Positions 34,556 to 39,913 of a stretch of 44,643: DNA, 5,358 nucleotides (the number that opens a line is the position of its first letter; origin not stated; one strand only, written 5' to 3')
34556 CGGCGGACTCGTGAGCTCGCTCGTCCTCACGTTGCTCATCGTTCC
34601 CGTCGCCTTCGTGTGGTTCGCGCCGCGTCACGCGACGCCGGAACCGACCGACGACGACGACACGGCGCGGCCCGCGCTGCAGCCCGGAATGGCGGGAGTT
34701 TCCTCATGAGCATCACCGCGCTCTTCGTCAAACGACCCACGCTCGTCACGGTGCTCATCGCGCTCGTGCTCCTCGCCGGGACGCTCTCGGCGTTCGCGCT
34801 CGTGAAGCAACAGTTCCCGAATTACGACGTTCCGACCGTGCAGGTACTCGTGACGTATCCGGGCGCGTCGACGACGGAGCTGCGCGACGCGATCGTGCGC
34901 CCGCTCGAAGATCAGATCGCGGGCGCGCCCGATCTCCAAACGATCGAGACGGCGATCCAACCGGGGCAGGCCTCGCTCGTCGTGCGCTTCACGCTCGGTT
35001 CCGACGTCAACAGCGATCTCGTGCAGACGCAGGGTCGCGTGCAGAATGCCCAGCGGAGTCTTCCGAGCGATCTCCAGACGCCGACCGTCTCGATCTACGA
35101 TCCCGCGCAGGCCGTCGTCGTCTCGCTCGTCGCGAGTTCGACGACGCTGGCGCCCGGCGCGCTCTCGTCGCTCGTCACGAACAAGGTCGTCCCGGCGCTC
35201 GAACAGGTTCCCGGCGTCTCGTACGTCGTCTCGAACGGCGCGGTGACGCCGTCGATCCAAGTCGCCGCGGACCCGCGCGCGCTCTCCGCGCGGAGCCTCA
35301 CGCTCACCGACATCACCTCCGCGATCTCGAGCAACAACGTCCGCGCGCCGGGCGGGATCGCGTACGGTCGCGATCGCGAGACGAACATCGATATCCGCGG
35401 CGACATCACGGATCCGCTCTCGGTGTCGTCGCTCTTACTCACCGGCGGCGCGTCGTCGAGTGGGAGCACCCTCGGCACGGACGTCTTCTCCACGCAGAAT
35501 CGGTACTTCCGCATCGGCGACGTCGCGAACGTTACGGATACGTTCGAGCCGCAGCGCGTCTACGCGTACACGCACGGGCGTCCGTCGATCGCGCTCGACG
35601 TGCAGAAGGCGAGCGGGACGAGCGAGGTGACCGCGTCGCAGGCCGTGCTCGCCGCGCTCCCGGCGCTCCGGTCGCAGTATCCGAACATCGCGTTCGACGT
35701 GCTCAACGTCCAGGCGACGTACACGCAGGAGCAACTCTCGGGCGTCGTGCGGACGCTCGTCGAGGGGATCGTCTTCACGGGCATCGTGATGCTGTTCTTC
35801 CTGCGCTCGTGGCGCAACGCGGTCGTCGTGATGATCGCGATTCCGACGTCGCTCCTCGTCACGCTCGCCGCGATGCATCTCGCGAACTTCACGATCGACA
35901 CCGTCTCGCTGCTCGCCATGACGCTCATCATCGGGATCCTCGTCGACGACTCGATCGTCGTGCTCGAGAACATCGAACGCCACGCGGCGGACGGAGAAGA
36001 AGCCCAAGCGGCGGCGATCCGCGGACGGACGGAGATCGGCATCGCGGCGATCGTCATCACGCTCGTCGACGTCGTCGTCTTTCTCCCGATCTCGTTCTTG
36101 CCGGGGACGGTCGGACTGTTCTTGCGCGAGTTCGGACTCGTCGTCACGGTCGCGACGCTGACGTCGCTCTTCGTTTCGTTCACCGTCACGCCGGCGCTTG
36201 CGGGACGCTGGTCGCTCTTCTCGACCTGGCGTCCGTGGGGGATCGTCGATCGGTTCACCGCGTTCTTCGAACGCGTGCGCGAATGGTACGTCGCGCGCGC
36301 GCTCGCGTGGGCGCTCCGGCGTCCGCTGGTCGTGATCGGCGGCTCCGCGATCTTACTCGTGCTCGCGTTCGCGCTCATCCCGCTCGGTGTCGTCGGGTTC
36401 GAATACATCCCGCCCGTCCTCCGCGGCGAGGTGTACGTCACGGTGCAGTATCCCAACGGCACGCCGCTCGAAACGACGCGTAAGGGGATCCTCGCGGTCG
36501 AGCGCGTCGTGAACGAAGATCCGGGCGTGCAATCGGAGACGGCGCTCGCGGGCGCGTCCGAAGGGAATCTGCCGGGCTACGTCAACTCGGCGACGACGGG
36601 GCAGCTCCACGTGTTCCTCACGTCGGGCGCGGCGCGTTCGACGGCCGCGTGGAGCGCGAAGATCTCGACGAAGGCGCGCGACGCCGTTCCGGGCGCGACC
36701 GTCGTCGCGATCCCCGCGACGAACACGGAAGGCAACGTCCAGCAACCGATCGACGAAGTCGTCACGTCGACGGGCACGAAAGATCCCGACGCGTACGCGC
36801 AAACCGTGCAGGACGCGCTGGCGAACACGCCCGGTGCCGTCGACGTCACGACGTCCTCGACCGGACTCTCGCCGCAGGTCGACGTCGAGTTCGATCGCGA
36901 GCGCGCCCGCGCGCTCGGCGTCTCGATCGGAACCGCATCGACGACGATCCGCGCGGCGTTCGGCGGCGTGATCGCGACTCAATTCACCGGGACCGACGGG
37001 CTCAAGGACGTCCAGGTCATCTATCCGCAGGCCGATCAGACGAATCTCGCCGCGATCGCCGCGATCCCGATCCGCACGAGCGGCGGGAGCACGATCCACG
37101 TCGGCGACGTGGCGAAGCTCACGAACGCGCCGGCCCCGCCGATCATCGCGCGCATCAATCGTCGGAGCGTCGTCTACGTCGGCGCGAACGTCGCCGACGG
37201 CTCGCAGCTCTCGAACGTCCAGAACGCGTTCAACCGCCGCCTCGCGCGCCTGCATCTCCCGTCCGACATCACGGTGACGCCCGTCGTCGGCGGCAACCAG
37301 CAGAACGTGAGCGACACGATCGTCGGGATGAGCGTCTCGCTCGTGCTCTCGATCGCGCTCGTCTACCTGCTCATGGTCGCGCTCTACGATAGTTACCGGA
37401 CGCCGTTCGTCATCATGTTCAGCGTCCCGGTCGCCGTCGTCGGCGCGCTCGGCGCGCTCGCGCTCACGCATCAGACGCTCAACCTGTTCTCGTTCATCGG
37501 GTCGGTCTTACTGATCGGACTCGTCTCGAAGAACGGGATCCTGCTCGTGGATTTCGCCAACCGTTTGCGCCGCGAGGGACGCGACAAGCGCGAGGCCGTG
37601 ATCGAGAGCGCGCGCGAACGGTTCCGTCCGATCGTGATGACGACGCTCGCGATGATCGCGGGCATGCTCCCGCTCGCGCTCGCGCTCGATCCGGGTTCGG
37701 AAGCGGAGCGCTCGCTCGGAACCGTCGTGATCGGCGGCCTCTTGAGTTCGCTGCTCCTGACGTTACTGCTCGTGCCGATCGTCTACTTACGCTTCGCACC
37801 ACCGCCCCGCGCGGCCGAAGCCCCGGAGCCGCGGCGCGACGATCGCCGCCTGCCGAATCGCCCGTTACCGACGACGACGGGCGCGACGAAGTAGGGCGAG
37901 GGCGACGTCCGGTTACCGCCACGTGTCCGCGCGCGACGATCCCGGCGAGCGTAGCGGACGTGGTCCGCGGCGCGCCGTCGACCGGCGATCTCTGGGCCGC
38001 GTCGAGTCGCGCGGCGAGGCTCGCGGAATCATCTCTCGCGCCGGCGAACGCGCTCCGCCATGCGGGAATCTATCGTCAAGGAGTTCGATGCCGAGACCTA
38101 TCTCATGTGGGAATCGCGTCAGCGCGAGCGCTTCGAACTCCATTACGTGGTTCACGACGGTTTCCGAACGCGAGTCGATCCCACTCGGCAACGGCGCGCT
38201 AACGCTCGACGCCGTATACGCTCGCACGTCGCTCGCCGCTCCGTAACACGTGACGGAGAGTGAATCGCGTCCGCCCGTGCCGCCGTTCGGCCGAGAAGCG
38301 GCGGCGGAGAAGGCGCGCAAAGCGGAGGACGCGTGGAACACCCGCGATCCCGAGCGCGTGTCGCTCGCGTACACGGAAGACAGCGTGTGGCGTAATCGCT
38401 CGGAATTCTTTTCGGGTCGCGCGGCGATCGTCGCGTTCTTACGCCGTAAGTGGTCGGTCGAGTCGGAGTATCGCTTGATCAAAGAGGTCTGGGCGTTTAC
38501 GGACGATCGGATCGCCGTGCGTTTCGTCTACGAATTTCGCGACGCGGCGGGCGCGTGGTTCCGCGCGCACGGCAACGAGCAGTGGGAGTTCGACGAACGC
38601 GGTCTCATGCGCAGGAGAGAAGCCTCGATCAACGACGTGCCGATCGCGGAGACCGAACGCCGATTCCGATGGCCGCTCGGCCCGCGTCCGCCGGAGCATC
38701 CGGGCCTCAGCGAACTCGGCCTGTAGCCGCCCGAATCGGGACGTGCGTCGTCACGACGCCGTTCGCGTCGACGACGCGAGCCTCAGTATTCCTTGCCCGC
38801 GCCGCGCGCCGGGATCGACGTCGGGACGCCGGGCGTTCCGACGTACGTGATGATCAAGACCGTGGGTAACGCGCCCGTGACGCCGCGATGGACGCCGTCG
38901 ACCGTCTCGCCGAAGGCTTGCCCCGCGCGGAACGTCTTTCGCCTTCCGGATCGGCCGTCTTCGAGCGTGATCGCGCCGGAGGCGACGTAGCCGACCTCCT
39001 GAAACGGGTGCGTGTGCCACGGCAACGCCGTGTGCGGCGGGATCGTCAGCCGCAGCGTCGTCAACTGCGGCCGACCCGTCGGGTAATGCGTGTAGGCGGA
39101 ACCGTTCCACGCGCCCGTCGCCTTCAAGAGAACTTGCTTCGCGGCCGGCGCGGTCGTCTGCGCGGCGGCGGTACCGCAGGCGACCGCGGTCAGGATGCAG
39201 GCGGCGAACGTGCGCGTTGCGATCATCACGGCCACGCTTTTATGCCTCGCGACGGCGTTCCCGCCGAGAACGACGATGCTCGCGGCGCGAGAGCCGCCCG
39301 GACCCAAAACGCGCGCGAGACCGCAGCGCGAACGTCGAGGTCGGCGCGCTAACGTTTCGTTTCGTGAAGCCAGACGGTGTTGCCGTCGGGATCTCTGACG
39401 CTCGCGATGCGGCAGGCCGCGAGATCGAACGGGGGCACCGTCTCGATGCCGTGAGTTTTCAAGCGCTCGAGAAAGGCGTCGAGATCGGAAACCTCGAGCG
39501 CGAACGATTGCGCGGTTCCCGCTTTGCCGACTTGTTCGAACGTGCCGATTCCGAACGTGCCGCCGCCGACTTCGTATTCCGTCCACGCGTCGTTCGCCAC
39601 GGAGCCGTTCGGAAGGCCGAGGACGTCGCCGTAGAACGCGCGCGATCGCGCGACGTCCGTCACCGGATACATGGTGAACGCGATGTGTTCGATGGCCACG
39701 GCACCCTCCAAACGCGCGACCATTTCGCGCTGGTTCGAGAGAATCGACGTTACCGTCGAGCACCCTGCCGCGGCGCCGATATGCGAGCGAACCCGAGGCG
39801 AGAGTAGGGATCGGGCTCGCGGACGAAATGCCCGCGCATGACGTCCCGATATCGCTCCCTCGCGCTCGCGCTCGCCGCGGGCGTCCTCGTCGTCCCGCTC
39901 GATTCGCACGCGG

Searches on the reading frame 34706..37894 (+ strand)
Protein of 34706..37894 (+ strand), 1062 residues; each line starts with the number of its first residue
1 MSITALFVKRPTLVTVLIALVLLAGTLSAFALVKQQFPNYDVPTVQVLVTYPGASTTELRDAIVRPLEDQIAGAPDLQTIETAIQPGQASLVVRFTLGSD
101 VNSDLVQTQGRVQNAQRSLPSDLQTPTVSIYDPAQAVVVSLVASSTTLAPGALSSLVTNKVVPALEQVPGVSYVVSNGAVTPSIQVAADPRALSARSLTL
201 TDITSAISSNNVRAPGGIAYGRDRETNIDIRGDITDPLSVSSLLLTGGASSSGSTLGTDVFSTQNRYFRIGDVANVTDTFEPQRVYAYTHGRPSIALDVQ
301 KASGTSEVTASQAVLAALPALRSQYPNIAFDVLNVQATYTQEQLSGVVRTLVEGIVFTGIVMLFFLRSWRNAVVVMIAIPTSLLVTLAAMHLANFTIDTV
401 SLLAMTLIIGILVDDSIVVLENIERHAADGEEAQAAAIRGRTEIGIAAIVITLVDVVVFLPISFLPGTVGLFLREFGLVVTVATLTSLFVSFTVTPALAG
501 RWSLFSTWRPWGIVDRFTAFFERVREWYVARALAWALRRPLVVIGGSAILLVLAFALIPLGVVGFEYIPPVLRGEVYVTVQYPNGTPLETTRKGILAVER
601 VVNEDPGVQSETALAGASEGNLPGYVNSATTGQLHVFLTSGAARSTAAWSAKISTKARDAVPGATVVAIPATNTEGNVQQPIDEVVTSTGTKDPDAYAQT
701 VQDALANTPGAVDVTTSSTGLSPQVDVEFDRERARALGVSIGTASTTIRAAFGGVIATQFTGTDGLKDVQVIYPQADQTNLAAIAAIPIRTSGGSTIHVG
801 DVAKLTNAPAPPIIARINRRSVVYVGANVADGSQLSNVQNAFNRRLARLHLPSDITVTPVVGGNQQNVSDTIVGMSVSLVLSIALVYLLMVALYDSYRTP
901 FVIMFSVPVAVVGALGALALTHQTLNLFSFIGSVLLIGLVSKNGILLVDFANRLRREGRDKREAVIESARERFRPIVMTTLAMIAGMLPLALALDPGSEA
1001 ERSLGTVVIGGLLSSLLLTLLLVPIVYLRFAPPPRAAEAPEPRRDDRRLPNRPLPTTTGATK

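Call 6: search_protein_families(library=pfam, proteins=[window:34706-37894:+])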
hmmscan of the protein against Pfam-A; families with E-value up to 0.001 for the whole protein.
window:34706-37894:+ (1062 aa): 3 families
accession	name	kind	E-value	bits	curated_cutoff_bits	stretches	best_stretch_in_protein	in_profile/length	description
PF00873.25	ACR_tran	-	2e-218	728.1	28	1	4-1030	2-1020/1021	AcrB/AcrD/AcrF family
PF03176.21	MMPL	-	3.2e-12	46.5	20.5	2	850-1028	122-300/333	MMPL family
PF02355.23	SecD_SecF_C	-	0.00069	19.5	20.5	1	355-494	41-178/189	Protein export membrane protein SecD/SecF, C-terminal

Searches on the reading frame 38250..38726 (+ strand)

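Call 83: search_protein_families(library=pfam, proteins=[window:38250-38726:+], max_evalue=0.001)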
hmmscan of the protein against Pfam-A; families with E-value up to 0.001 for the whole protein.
window:38250-38726:+ (158 aa): 3 families
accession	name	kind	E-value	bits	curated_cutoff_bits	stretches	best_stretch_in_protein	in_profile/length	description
PF07080.17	DUF1348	-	7.9e-63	210.6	22.1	1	11-139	1-129/130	Protein of unknown function (DUF1348)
PF12680.13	SnoaL_2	-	1.1e-08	36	27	1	26-120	5-99/102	SnoaL-like domain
PF14534.12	DUF4440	-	1.3e-05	26.1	25.2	1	23-99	6-82/107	Domain of unknown function (DUF4440)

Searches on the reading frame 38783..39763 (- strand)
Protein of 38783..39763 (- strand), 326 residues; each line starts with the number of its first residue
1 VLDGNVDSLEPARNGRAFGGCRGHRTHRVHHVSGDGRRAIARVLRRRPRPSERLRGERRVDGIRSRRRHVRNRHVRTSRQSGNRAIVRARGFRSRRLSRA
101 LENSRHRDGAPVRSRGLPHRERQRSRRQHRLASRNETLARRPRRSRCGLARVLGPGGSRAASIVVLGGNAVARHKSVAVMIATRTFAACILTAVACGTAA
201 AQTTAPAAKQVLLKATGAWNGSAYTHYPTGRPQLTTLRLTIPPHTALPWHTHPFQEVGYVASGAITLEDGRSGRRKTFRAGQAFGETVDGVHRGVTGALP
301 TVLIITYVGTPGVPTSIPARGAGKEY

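Call 11: search_protein_families(library=pfam, proteins=[window:38783-39763:-])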
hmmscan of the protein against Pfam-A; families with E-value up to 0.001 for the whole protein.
window:38783-39763:- (326 aa): 1 family
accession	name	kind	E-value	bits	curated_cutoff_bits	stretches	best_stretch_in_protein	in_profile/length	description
PF07883.17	Cupin_2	-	1.3e-07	31.6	27.2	1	239-293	3-55/70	Cupin domain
